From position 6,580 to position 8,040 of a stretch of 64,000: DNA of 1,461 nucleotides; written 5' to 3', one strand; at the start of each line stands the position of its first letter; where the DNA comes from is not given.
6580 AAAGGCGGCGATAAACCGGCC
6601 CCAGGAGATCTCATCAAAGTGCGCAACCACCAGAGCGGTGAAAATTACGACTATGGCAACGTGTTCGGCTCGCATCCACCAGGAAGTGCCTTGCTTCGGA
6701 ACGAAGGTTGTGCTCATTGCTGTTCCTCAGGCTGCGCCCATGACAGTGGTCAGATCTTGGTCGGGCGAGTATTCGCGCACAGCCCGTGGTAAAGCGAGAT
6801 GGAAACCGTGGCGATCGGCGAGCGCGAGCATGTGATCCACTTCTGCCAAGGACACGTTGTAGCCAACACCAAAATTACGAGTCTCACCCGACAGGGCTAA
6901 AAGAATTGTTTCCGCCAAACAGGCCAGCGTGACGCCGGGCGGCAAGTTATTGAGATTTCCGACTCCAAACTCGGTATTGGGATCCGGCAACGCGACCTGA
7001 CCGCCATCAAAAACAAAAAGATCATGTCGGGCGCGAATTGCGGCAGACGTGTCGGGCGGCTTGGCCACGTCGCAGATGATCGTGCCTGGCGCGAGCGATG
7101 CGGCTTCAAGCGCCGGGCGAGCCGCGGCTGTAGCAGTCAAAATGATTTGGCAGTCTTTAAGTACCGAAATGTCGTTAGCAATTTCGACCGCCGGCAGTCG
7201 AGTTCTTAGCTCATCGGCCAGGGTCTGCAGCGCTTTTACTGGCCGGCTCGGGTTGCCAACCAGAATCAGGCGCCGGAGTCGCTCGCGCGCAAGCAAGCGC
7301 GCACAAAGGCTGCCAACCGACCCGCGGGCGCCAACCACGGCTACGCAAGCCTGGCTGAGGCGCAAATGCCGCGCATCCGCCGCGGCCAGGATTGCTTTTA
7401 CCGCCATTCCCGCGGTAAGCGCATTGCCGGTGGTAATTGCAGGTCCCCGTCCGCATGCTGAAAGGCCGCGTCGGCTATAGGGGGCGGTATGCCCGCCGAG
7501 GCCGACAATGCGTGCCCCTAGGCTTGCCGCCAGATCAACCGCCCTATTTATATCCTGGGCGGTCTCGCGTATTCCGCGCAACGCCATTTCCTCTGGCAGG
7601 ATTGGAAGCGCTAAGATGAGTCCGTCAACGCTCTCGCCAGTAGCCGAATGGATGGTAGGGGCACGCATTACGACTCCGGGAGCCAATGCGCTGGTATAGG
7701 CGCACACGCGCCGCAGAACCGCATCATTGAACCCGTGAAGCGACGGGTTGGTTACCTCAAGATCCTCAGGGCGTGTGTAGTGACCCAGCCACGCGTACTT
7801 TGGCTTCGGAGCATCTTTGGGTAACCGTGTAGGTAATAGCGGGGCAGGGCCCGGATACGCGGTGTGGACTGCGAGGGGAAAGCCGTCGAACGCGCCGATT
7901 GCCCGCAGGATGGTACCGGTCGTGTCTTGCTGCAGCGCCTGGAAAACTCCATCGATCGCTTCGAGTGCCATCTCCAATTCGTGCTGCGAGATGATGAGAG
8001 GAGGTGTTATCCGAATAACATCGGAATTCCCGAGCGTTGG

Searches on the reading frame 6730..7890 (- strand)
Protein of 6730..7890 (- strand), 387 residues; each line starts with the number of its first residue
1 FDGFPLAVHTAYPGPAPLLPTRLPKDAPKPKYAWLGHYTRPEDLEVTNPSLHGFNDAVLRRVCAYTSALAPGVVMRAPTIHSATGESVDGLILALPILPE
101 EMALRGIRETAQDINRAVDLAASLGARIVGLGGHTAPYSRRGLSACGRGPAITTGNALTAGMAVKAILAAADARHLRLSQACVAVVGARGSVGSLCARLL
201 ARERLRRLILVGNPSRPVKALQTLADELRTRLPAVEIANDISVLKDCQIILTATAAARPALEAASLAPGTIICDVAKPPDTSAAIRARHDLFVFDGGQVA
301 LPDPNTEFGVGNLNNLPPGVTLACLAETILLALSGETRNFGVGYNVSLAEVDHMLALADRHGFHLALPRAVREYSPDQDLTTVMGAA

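Call 55: search_solved_structures(query=window:6730-7890:-, max_evalue=0.01)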
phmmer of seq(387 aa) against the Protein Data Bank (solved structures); distinct sequences matched with E-value up to 0.01: 5.
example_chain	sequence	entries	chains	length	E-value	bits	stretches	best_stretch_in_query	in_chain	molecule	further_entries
4ppm_A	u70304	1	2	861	2.2e-33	119.1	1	76-370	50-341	Aminotransferase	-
6jzq_A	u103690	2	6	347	4.2e-16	62.2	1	53-364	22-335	Long-chain acyl-[acyl-carrier-protein] reductase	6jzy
6jzu_A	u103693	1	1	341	5.3e-16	61.9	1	53-364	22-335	Long-chain acyl-[acyl-carrier-protein] reductase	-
6jzz_A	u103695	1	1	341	1.3e-14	57.3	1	53-364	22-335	Long-chain acyl-[acyl-carrier-protein] reductase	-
3oj0_A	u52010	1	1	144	0.00063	22.1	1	237-281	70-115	Glutamyl-tRNA reductase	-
